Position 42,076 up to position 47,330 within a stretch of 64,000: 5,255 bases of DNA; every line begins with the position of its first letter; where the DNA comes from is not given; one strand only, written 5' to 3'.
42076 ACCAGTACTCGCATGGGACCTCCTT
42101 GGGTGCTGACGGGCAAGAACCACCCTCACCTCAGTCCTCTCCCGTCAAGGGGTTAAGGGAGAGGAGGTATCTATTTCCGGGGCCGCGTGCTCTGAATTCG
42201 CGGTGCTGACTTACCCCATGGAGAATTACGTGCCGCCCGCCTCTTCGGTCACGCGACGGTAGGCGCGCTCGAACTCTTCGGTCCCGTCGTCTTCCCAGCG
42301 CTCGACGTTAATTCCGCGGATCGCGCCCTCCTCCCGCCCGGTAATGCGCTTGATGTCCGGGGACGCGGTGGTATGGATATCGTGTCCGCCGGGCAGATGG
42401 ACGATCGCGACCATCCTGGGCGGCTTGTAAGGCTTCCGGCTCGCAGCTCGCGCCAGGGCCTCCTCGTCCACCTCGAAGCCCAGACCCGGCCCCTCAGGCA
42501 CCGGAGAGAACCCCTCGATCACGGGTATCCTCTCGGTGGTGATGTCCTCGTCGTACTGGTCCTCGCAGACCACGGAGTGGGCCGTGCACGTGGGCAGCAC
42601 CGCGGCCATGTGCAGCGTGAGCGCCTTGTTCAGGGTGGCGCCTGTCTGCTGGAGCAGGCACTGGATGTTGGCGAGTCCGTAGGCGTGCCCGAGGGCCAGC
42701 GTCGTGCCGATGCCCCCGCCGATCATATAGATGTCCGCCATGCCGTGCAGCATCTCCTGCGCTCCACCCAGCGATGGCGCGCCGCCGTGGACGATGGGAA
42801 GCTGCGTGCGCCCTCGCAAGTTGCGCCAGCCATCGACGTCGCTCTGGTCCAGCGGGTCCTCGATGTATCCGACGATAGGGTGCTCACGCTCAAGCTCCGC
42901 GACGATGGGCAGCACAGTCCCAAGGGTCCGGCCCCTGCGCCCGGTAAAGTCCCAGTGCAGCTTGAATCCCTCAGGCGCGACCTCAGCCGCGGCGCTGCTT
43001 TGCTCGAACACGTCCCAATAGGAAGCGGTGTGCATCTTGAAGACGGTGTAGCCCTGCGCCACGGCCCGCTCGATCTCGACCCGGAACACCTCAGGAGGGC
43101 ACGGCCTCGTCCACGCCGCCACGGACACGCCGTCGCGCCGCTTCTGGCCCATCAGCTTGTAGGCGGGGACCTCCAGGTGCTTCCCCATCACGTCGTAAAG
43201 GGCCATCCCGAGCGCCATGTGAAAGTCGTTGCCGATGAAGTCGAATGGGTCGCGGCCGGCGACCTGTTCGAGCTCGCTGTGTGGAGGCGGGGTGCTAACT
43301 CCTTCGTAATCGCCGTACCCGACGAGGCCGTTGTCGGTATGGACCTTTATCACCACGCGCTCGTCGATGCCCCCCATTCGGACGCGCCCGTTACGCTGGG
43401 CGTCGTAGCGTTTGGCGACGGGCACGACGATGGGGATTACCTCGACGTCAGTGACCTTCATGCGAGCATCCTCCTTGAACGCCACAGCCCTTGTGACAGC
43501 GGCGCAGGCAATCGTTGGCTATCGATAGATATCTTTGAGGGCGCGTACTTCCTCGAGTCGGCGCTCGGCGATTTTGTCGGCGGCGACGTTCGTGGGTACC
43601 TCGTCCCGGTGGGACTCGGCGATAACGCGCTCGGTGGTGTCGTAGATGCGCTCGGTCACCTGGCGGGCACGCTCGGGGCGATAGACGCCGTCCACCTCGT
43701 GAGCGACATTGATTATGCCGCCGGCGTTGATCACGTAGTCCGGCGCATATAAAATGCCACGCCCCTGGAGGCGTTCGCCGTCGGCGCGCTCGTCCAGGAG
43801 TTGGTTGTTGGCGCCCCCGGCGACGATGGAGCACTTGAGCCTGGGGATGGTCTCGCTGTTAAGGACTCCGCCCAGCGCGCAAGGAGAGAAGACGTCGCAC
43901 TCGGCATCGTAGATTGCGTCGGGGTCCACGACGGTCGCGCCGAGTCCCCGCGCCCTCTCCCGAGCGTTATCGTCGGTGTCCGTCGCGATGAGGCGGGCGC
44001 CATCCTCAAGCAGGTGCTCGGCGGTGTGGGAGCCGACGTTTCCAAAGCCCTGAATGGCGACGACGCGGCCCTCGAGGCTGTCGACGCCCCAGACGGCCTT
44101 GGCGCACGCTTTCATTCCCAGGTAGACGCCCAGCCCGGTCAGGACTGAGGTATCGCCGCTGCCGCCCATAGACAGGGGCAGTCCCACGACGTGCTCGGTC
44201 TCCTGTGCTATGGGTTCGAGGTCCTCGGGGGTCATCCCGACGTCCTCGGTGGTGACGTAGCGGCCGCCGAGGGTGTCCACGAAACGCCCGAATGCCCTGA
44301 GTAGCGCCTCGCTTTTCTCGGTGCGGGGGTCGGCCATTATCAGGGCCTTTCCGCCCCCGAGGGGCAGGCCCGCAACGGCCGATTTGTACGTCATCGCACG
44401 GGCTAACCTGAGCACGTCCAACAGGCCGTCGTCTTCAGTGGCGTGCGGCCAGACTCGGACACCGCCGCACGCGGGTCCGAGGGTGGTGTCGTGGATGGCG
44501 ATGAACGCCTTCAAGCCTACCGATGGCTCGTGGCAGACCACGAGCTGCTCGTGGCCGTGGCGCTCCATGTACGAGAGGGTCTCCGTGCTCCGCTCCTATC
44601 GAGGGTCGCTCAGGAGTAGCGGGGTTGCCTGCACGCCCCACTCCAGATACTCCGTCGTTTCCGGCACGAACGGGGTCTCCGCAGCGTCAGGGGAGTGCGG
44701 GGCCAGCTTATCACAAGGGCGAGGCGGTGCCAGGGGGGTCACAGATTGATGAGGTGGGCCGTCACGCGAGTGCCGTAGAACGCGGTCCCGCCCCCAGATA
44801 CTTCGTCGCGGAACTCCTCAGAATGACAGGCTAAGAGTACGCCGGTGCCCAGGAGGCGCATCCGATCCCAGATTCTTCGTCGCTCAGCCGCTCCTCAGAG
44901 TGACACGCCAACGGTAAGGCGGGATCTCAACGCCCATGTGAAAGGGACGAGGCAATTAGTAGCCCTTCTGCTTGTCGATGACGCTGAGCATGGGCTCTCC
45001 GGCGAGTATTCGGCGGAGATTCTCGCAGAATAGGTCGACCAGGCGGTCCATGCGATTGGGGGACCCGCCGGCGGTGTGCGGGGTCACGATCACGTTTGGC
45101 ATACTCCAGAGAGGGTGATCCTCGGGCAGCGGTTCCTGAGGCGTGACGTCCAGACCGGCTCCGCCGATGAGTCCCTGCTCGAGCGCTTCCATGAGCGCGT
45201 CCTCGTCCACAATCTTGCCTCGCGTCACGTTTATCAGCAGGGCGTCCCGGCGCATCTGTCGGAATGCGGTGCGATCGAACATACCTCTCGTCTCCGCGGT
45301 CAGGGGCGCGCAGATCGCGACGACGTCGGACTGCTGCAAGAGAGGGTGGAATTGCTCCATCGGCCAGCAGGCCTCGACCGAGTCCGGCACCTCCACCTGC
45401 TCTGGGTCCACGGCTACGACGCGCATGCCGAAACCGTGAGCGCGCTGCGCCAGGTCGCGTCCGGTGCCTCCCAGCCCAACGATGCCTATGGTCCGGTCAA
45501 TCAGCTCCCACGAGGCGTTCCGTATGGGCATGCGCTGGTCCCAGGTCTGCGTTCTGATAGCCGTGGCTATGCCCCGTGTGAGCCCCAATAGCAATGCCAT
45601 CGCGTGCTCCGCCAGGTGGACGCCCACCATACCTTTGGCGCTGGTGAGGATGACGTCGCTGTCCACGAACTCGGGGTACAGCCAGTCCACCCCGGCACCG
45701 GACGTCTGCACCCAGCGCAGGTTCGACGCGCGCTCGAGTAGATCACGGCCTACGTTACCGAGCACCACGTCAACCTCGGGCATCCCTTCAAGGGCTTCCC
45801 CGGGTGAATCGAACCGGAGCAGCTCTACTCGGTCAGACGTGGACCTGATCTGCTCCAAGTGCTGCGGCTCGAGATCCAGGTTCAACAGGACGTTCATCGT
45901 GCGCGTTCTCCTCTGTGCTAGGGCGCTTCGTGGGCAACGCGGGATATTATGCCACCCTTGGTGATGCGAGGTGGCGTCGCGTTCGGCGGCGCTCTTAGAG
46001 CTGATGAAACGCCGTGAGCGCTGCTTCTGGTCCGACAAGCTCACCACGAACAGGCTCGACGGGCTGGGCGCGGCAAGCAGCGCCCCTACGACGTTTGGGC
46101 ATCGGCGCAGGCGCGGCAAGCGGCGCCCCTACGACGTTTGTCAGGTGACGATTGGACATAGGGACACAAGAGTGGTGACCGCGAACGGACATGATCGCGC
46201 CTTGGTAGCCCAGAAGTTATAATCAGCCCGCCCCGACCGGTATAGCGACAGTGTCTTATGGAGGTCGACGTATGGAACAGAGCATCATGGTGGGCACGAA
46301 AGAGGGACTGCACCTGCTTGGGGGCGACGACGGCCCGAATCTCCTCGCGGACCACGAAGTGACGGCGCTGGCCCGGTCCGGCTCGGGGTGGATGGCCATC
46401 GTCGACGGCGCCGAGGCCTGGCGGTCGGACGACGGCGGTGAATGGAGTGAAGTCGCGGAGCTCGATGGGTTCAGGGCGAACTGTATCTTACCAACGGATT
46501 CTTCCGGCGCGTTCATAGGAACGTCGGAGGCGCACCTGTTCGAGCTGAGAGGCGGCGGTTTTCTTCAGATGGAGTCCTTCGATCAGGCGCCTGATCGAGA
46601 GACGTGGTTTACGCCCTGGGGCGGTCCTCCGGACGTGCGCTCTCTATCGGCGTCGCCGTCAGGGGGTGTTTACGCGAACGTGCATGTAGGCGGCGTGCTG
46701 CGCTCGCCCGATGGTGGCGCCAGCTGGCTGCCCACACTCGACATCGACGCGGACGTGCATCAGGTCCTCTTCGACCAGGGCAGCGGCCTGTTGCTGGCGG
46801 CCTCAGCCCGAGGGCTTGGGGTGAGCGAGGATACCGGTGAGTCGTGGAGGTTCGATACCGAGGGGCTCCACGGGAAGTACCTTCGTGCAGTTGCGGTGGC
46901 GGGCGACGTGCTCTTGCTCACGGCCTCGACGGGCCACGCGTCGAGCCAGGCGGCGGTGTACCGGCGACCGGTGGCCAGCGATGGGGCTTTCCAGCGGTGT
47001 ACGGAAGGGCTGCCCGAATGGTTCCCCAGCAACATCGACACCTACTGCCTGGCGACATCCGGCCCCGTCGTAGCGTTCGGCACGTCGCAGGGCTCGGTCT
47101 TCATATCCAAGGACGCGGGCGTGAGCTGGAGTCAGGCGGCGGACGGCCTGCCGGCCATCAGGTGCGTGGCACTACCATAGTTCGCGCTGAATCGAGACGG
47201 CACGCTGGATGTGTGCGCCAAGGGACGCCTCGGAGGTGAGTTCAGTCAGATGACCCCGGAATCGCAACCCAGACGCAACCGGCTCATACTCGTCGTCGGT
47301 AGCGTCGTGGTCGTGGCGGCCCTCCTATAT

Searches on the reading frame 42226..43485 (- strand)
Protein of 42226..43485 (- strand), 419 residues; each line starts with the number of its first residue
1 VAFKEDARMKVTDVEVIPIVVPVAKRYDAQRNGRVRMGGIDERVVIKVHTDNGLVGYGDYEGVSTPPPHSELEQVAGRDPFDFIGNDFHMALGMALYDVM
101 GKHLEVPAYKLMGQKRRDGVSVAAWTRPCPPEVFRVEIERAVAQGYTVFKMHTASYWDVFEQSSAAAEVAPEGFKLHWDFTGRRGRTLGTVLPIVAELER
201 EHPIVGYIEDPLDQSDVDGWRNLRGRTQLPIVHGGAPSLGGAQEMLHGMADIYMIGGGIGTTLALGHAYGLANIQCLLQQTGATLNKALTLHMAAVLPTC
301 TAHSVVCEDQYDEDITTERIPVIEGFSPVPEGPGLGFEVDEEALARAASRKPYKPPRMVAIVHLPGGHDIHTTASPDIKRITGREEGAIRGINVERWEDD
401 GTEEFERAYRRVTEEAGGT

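Call 39: search_protein_families(library=pfam, max_evalue=0.001, proteins=[window:42226-43485:-])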
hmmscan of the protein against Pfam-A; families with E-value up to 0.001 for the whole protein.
window:42226-43485:- (419 aa): 2 families
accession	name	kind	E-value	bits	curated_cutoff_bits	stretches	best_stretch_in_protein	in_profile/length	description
PF13378.12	MR_MLE_C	-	7.9e-20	71.9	29.4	1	136-343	4-219/219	Enolase C-terminal domain-like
PF02746.21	MR_MLE_N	-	6.5e-05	23.6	22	0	91-113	95-117/117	Mandelate racemase / muconate lactonizing enzyme, N-terminal domain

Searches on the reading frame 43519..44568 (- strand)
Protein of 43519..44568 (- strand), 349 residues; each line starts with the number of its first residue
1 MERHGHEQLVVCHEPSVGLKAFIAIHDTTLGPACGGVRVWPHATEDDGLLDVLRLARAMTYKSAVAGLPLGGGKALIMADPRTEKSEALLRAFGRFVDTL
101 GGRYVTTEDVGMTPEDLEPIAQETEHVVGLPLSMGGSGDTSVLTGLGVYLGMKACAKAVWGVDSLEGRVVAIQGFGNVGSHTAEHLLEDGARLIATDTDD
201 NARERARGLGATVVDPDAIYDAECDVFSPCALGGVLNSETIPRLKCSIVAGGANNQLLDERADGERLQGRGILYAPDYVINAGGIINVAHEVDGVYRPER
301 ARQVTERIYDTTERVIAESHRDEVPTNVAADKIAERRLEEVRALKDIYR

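Call 39: search_protein_families(library=pfam, max_evalue=0.001, proteins=[window:43519-44568:-])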
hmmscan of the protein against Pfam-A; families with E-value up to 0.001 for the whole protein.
window:43519-44568:- (349 aa): 3 families
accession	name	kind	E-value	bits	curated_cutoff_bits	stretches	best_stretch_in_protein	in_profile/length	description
PF02812.23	ELFV_dehydrog_N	-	1.5e-28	99.5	25.3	1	13-125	8-128/129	Glu/Leu/Phe/Val dehydrogenase, dimerisation domain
PF00208.27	ELFV_dehydrog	-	4.4e-23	82.7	23.4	2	212-295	100-184/241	Glutamate/Leucine/Phenylalanine/Valine dehydrogenase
PF02826.25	2-Hacid_dh_C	-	4.2e-05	23.4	25.1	1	162-228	31-96/178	D-isomer specific 2-hydroxyacid dehydrogenase, NAD binding domain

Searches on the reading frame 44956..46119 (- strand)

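Call 39: search_protein_families(library=pfam, max_evalue=0.001, proteins=[window:44956-46119:-])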
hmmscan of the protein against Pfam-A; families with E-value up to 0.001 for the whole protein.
window:44956-46119:- (387 aa): 3 families
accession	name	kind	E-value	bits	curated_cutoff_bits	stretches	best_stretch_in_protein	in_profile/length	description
PF02826.25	2-Hacid_dh_C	-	1.2e-54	184.8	25.1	1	174-350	1-178/178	D-isomer specific 2-hydroxyacid dehydrogenase, NAD binding domain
PF00389.36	2-Hacid_dh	-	2.2e-06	27.8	24.6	1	84-381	8-133/134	D-isomer specific 2-hydroxyacid dehydrogenase, catalytic domain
PF03446.21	NAD_binding_2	-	2.4e-05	24.8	21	1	210-315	1-109/161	NAD binding domain of 6-phosphogluconate dehydrogenase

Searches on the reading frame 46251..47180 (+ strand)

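Call 39: search_protein_families(library=pfam, max_evalue=0.001, proteins=[window:46251-47180:+])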
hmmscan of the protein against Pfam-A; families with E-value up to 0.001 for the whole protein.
window:46251-47180:+ (309 aa): 2 families
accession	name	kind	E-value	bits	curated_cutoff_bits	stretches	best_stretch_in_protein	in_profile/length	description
PF15902.12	Sortilin-Vps10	-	9.1e-05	21.8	33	0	279-299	375-395/446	Sortilin, neurotensin receptor 3,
PF02012.26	BNR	-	0.00095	19.2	27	0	284-294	1-11/12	BNR/Asp-box repeat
